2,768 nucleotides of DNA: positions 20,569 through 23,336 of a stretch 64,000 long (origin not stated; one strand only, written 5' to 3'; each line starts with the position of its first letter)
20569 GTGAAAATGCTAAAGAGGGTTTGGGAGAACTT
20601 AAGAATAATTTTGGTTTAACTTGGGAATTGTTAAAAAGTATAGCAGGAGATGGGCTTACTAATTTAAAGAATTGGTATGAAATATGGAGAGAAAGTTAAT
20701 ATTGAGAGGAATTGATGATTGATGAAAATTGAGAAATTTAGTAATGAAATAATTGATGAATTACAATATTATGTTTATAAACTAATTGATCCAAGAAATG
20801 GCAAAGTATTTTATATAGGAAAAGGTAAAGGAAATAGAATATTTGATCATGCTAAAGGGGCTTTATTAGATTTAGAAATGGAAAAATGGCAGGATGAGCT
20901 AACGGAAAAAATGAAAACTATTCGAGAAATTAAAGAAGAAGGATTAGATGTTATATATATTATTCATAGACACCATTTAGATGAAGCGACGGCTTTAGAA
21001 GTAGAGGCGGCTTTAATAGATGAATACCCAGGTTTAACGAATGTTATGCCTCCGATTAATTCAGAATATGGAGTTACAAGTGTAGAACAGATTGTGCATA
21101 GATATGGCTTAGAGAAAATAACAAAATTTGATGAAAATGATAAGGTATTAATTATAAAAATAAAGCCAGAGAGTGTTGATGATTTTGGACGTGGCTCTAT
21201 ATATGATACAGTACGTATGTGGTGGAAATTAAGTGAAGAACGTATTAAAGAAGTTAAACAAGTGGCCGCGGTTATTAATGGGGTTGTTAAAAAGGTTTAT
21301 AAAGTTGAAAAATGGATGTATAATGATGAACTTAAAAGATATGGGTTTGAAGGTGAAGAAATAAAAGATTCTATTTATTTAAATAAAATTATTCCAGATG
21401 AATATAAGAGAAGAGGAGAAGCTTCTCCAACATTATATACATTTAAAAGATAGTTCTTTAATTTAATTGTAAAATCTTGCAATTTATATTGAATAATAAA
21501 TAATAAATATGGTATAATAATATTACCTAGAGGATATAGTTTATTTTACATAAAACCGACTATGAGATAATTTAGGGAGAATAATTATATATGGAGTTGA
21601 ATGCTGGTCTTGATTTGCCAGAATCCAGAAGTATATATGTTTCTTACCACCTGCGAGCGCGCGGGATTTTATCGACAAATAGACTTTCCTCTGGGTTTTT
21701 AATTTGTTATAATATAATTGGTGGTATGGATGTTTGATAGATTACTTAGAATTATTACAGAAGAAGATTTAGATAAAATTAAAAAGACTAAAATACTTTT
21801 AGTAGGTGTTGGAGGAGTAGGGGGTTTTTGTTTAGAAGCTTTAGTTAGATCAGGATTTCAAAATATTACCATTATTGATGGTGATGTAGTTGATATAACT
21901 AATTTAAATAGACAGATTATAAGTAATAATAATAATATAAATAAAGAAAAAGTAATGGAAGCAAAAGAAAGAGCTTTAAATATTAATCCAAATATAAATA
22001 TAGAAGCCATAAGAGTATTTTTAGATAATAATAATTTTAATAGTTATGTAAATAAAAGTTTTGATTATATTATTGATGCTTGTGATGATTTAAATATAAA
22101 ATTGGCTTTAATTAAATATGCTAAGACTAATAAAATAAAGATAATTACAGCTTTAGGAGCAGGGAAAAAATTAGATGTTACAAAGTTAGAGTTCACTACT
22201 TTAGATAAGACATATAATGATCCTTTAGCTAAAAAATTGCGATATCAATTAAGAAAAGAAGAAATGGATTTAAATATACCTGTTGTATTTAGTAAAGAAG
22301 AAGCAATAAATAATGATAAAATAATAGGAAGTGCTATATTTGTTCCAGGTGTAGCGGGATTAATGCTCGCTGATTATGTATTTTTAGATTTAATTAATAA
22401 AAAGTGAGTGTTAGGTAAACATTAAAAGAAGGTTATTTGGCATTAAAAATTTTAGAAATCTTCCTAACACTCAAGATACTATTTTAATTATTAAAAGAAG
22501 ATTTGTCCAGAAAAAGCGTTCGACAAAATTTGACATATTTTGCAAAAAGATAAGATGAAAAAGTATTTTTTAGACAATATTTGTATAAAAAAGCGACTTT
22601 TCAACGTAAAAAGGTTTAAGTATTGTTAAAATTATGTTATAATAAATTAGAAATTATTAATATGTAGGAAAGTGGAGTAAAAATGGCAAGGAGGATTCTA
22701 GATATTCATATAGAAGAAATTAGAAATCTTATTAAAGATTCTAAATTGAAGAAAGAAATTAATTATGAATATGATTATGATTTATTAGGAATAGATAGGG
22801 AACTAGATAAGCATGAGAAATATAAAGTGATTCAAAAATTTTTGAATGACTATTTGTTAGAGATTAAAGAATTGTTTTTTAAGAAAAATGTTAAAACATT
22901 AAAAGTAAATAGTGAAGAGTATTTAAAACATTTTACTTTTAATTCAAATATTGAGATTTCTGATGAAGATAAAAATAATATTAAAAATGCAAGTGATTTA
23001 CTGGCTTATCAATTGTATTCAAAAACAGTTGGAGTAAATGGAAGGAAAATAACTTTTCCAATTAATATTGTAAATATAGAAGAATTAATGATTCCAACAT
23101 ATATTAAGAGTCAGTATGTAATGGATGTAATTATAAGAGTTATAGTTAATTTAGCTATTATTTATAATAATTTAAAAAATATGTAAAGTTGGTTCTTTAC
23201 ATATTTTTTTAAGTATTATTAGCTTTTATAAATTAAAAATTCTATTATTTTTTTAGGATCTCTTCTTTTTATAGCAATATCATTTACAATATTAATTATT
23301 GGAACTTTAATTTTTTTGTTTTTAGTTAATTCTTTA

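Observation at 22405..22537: Two-copy intergenic element: long-loop inverted repeat followed about 38 nt later by a conserved 28-mer with tandem TTCGAC half-sites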

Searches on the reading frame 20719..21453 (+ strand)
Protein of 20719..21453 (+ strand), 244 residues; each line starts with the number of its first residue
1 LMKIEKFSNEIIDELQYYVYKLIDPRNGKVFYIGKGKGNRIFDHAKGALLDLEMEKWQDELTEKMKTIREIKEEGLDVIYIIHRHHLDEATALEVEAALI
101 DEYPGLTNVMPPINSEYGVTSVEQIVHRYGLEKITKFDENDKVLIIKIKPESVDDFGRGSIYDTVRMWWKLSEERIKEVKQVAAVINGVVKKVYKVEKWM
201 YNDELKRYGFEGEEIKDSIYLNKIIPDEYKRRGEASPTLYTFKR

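Call 19: search_protein_families(library=pfam, max_evalue=0.1, proteins=[window:20719-21453:+])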
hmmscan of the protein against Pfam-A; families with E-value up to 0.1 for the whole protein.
window:20719-21453:+ (244 aa): 1 family
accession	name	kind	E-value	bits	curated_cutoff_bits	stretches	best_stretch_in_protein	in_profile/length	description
PF22945.2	LEM-3_GIY-YIG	-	8.6e-13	49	27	1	29-103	26-96/151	LEM-3-like GIY-YIG domain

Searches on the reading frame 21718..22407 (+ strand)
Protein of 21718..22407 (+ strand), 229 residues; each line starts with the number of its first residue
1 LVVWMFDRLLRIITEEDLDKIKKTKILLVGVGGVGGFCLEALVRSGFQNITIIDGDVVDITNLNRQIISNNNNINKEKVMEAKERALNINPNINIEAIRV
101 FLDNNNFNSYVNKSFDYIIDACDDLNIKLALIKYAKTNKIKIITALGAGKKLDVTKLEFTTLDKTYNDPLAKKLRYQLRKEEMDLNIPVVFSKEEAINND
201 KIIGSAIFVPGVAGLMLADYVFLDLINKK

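Call 19: search_protein_families(library=pfam, max_evalue=0.1, proteins=[window:21718-22407:+])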
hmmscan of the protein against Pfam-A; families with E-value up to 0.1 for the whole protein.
window:21718-22407:+ (229 aa): 7 families
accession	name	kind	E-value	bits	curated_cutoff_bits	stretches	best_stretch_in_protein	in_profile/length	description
PF00899.27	ThiF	-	8.6e-40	136.8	28.1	1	8-168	3-163/238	ThiF family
PF01488.26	Shikimate_DH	-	0.00093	19.7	24.3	1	15-79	4-66/138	Shikimate / quinate 5-dehydrogenase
PF13241.12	NAD_binding_7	-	0.0075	17.3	22.1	1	21-140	5-87/104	Putative NAD(P)-binding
PF03435.24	Sacchrp_dh_NADP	-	0.015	16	25.1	1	26-86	1-60/129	Saccharopine dehydrogenase NADP binding domain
PF00208.27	ELFV_dehydrog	-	0.023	14.8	23.4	1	13-129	22-126/241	Glutamate/Leucine/Phenylalanine/Valine dehydrogenase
PF03721.20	UDPG_MGDP_dh_N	-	0.028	14.4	27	1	25-84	2-59/187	UDP-glucose/GDP-mannose dehydrogenase family, NAD binding domain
PF00465.25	Fe-ADH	-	0.05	13.6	31.3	1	130-170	71-111/168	Iron-containing alcohol dehydrogenase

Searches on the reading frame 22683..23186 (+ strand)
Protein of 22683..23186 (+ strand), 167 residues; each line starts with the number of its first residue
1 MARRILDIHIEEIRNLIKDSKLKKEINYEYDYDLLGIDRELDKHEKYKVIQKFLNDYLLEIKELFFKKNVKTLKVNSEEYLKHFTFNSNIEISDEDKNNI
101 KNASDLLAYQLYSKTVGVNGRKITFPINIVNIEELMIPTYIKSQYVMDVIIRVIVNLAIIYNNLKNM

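Call 19: search_protein_families(library=pfam, max_evalue=0.1, proteins=[window:22683-23186:+])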
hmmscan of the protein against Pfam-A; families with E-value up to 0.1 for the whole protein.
window:22683-23186:+ (167 aa): 1 family
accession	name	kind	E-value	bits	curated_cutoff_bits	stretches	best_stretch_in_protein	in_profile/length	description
PF18915.5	DUF5667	-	0.051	14.4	27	1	42-104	25-90/99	Domain of unknown function (DUF5667)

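Call 31: find_encoding_contigs(protein=window:22683-23186:+, flank=10000, max_places=6)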
Protein window:22683-23186:+ (167 aa): 1 contig read that carries it; 1 place shown.
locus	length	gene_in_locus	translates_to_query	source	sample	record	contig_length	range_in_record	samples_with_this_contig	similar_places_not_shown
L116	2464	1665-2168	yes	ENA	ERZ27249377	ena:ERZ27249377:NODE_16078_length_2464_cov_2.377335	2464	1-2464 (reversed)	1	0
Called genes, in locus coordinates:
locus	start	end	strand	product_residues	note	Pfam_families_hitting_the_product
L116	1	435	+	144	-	?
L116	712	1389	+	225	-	PF00899:ThiF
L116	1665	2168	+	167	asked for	-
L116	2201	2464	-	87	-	?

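Call 41: search_protein_families(library=ncbifam, max_evalue=0.01, proteins=[window:22683-23186:+])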
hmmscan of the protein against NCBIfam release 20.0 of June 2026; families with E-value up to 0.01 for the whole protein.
window:22683-23186:+ (167 aa): 0 families

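Call 50: find_homologous_proteins(query=window:22683-23186:+, max_evalue=0.001)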
Query window:22683-23186:+ (167 aa): 3 proteins with E <= 0.001 among 73 candidates.
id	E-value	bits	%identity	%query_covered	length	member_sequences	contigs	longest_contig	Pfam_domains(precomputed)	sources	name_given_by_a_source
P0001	9.8e-97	339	99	100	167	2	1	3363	-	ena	-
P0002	3.8e-65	236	72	99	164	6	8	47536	-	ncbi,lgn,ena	-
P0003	6.3e-57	210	64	99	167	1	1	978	-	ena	-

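Call 51: find_encoding_contigs(protein=P0002, flank=6000, max_places=6)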
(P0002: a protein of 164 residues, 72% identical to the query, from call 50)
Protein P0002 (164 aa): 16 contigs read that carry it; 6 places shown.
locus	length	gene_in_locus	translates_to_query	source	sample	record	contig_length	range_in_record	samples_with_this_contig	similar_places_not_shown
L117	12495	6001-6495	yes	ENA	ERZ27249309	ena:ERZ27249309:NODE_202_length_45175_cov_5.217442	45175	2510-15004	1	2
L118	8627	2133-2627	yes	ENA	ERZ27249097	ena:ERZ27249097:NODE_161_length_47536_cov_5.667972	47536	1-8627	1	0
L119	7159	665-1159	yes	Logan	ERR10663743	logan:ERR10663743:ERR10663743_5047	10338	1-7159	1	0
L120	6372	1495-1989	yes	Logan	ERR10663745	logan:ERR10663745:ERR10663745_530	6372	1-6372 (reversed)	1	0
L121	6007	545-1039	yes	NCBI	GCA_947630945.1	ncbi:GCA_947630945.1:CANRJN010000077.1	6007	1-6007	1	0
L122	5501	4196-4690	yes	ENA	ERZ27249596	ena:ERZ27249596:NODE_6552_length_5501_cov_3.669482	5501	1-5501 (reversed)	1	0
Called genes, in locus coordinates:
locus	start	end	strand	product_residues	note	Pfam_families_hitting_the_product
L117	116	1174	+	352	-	PF01381:HTH_3, PF12844:HTH_19, PF13443:HTH_26, PF13560:HTH_31 (faint)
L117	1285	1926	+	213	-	-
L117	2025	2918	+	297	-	-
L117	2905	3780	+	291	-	-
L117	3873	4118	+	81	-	-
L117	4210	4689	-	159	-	PF12844:HTH_19, PF13560:HTH_31 (faint), PF01381:HTH_3, PF12844:HTH_19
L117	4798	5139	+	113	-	-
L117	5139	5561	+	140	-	-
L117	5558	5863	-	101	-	-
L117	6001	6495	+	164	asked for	-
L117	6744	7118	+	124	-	-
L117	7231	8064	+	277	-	PF00126:HTH_1, PF03466:LysR_substrate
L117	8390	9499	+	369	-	PF04055:Radical_SAM (weak)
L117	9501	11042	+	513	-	PF00293:NUDIX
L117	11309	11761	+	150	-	-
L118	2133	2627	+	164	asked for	-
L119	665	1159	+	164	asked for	-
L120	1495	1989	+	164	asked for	-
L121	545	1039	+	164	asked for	-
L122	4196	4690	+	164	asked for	-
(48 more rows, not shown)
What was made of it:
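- Tried and rejected: Homologues of the 167-aa protein sit in a different, phage-like context (calls 50, 51).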

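Call 52: find_encoding_contigs(protein=P0001, flank=4000, max_places=3)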
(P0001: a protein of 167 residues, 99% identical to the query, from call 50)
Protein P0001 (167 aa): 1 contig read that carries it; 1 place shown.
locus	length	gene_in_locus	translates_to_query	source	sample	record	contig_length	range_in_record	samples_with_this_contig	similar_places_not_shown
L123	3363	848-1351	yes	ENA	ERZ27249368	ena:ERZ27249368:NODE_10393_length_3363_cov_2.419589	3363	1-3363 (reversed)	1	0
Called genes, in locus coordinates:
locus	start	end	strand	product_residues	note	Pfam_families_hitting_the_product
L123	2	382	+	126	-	?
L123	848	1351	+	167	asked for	-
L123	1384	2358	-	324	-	PF01210:NAD_Gly3P_dh_N, PF02558:ApbA (weak), PF03446:NAD_binding_2 (weak), PF03721:UDPG_MGDP_dh_N (faint), PF03807:F420_oxidored, PF07479:NAD_Gly3P_dh_C, PF20618:GPD_NAD_C_bact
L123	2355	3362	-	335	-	?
